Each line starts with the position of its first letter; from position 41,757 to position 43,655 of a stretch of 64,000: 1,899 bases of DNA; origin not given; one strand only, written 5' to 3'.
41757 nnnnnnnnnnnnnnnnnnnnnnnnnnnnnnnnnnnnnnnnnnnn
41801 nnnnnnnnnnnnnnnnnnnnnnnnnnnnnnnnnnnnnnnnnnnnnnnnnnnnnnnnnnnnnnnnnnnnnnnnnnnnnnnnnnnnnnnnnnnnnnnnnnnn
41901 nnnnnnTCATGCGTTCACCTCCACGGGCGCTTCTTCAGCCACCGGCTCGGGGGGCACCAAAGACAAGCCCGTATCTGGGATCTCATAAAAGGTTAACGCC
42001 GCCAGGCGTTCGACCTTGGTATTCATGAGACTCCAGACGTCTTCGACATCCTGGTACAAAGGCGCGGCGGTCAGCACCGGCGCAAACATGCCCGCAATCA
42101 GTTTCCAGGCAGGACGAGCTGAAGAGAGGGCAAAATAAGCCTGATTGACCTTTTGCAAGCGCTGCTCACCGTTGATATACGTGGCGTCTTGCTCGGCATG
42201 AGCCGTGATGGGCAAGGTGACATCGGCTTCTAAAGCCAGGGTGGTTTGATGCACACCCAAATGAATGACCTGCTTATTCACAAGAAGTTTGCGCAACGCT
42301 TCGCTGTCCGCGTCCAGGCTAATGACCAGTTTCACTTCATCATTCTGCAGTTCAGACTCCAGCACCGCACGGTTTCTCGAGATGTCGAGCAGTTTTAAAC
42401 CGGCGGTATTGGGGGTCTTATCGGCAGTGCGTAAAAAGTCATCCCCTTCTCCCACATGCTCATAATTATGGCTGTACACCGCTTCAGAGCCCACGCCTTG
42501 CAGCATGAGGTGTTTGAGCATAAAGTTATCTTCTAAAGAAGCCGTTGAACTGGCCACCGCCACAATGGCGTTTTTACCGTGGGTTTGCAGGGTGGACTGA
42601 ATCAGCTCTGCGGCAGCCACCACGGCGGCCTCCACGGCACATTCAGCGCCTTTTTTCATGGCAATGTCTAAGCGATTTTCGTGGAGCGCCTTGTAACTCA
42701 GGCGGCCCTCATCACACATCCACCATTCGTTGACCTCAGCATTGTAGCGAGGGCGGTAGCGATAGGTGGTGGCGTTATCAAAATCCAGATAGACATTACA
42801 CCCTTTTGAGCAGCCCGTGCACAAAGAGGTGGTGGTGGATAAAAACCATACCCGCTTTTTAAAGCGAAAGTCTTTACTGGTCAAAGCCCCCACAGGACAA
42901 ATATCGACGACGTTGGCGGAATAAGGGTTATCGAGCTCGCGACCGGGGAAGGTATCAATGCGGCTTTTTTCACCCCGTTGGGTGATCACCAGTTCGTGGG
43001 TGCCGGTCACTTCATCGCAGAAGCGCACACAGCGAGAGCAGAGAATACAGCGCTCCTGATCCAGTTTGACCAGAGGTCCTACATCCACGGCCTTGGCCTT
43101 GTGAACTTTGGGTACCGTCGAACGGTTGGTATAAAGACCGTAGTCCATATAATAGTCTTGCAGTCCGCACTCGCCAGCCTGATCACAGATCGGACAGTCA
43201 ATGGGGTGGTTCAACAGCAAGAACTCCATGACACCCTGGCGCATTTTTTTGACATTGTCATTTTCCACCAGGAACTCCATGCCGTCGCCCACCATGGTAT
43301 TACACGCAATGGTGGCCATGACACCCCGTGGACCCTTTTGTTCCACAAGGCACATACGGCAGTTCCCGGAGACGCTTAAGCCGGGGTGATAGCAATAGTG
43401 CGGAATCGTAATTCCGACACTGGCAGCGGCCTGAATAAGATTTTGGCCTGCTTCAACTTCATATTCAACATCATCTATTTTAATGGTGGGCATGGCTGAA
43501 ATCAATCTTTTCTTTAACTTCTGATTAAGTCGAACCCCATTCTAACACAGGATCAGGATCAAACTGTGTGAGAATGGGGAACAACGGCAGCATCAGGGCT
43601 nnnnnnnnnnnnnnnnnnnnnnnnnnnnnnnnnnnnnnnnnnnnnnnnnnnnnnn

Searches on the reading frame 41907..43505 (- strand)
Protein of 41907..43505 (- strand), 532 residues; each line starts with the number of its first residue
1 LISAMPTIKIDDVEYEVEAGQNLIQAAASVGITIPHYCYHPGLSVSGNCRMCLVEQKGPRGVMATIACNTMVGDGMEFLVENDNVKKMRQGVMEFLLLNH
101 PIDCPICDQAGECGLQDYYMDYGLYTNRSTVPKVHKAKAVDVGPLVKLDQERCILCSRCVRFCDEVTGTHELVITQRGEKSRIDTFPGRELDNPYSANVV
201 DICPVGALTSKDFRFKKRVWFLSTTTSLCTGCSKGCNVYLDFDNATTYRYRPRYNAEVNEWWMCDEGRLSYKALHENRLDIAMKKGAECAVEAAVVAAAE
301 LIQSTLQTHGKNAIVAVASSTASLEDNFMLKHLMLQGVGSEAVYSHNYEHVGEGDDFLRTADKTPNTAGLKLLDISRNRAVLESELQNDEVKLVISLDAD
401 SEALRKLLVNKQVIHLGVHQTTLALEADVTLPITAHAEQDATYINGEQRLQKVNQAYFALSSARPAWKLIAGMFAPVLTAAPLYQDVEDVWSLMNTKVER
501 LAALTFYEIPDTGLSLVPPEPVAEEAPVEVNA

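Call 24: search_protein_families(library=pfam, proteins=[window:41907-43505:-], max_evalue=0.00001)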
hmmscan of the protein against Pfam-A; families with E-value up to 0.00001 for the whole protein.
window:41907-43505:- (532 aa): 6 families
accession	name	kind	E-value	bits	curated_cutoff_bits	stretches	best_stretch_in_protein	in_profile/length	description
PF22117.2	Fer4_Nqo3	-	6e-27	94.1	27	1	143-209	1-67/67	NADH-quinone oxidoreductase subunit 3, ferredoxin-like domain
PF10588.14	NADH-G_4Fe-4S_3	-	2.5e-16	59.4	27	1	89-127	1-39/40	NADH-ubiquinone oxidoreductase-G iron-sulfur binding region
PF00384.28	Molybdopterin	-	5.2e-15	55.8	24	1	374-470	241-347/353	Molybdopterin oxidoreductase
PF13510.11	Fer2_4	-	2.8e-14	53.4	22.8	1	7-77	5-76/82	2Fe-2S iron-sulfur cluster binding domain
PF00111.32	Fer2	-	1.3e-06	28.7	21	1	11-55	6-46/77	2Fe-2S iron-sulfur cluster binding domain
PF04879.21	Molybdop_Fe4S4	-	6.9e-06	26.4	22.7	0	223-273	2-52/55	Molybdopterin oxidoreductase Fe4S4 domain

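Call 25: find_related_loci(query=window:41907-43505:-, collection=genome_contigs, flank=1000)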
Query window:41907-43505:- (532 aa) in genome_contigs; peptide patterns used: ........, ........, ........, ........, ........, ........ (x = any residue, [..] = any of these).
147 stretches matched a pattern; 77 encode a relative of the query (tblastn E <= 1e-3); 77 distinct loci.
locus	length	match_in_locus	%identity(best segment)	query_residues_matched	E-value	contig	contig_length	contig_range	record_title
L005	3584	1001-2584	83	2-529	0e+0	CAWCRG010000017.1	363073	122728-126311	MAG: Candidatus Sericytochromatia bacterium isolate MFD03250.bin.2.6 genome assembly, contig: contig_28926, whole genome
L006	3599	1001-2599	81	1-532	0e+0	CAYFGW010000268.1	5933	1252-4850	MAG TPA_asm: uncultured Candidatus Sericytochromatia bacterium isolate ERP003628_co1_38 genome assembly, contig: NODE_11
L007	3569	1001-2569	73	1-520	0e+0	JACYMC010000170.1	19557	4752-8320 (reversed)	MAG: Candidatus Sericytochromatia bacterium isolate T60_A2020_004 NODE_2246_length_19557_cov_14.1739, whole genome shotg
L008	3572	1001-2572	71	4-526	0e+0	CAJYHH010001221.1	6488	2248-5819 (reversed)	MAG: Candidatus Sericytochromatia bacterium isolate maxbin_SP350_1.003_cleaned genome assembly, contig: k127_76358, whol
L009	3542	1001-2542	69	5-516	0e+0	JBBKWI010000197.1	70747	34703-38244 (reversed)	MAG: Candidatus Sericytochromatia bacterium isolate metabat_bins.305 k119_4207551, whole genome shotgun sequence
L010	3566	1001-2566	65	5-518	0e+0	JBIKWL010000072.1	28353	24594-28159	MAG: Candidatus Sericytochromatia bacterium isolate ME2015-09-13_3300035666_group6_bin207 Rohwer_bin1392_scaffold_1164_c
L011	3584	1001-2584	65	5-525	0e+0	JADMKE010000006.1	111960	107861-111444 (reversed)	MAG: Candidatus Sericytochromatia bacterium isolate MAG_89 NODE_224_length_111960_cov_20.421751, whole genome shotgun se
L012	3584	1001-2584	65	5-524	0e+0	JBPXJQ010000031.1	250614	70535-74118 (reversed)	MAG: Candidatus Blackallbacteria bacterium isolate mt_P12 k141_228396, whole genome shotgun sequence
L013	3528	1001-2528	76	5-525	4e-167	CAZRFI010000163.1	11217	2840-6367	MAG TPA_asm: uncultured Candidatus Sericytochromatia bacterium isolate binchicken_co266_209 genome assembly, contig: NOD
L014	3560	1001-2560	64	5-520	0e+0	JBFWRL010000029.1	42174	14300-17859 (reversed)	MAG: Candidatus Sericytochromatia bacterium isolate CA_2019_TPBF_205 NODE_5507_length_42174_cov_4.273694_TPBF, whole gen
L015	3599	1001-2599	45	5-520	9e-141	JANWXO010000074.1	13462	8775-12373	MAG: Candidatus Binatia bacterium isolate SKYG48 NODE_74_length_13462_cov_2.088084, whole genome shotgun sequence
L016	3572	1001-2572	45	5-516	1e-140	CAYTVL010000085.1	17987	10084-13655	MAG TPA_asm: uncultured Enterobacteriaceae bacterium isolate binchicken_co185_232 genome assembly, contig: NODE_4302_len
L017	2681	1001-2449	47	5-473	6e-142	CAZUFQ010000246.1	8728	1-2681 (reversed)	MAG TPA_asm: uncultured Enterobacteriaceae bacterium isolate binchicken_co185_61 genome assembly, contig: NODE_14590_len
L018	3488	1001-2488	47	5-480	6e-140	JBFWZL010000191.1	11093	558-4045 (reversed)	MAG: Candidatus Binatia bacterium isolate CA_2019_TPBS_187 NODE_23686_length_11093_cov_3.246398_TPBS, whole genome shotg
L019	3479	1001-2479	49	5-477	1e-138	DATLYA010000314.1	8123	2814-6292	MAG TPA_asm: Candidatus Methylomirabilota bacterium isolate SMAG_U13260 k141_330009, whole genome shotgun sequence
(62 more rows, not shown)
